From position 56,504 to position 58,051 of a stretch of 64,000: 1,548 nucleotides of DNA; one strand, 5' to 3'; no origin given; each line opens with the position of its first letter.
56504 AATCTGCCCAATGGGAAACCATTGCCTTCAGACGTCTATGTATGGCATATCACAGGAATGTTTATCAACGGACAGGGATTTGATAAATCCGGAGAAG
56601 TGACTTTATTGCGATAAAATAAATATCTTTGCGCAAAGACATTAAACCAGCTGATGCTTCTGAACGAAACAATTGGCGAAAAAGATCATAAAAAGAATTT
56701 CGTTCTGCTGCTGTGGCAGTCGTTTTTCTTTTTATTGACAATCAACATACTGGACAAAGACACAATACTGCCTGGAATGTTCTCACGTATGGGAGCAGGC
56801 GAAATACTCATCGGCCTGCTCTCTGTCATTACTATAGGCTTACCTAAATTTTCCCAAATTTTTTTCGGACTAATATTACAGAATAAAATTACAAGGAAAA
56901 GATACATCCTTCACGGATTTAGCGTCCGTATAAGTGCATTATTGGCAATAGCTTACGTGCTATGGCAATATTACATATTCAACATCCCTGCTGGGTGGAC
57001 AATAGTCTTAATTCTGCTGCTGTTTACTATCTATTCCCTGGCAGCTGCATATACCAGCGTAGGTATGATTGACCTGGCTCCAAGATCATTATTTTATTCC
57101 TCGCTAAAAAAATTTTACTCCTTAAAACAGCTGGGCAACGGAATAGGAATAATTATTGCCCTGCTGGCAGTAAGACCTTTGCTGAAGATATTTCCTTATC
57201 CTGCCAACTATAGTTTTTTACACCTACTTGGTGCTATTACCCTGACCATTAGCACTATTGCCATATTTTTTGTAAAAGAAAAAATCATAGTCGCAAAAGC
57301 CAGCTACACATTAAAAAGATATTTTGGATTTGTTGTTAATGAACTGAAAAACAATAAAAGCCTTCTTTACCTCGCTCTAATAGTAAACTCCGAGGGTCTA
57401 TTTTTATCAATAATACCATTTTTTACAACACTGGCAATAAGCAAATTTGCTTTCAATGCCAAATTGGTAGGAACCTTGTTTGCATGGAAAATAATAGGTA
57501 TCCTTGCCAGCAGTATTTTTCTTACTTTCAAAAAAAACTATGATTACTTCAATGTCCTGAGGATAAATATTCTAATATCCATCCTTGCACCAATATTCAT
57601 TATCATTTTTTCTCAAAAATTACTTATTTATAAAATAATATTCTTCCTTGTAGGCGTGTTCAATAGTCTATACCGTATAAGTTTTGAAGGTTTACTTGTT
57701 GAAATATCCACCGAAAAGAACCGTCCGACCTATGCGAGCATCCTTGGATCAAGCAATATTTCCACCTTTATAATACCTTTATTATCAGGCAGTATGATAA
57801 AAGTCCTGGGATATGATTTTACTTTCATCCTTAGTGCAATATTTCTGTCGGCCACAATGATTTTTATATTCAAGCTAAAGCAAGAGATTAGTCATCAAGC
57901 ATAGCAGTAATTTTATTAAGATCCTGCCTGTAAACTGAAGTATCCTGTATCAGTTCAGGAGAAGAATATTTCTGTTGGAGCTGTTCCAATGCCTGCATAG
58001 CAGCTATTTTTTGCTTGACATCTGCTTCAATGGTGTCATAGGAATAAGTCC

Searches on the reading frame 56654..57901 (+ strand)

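Call 58: search_protein_families(library=pfam, proteins=[window:56654-57901:+], max_evalue=0.0001)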
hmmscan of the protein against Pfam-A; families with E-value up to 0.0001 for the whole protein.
window:56654-57901:+ (416 aa): 1 family
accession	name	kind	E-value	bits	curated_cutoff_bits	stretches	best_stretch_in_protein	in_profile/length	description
PF07690.21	MFS_1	-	2.5e-07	30.4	33.4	1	301-407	64-173/347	Major Facilitator Superfamily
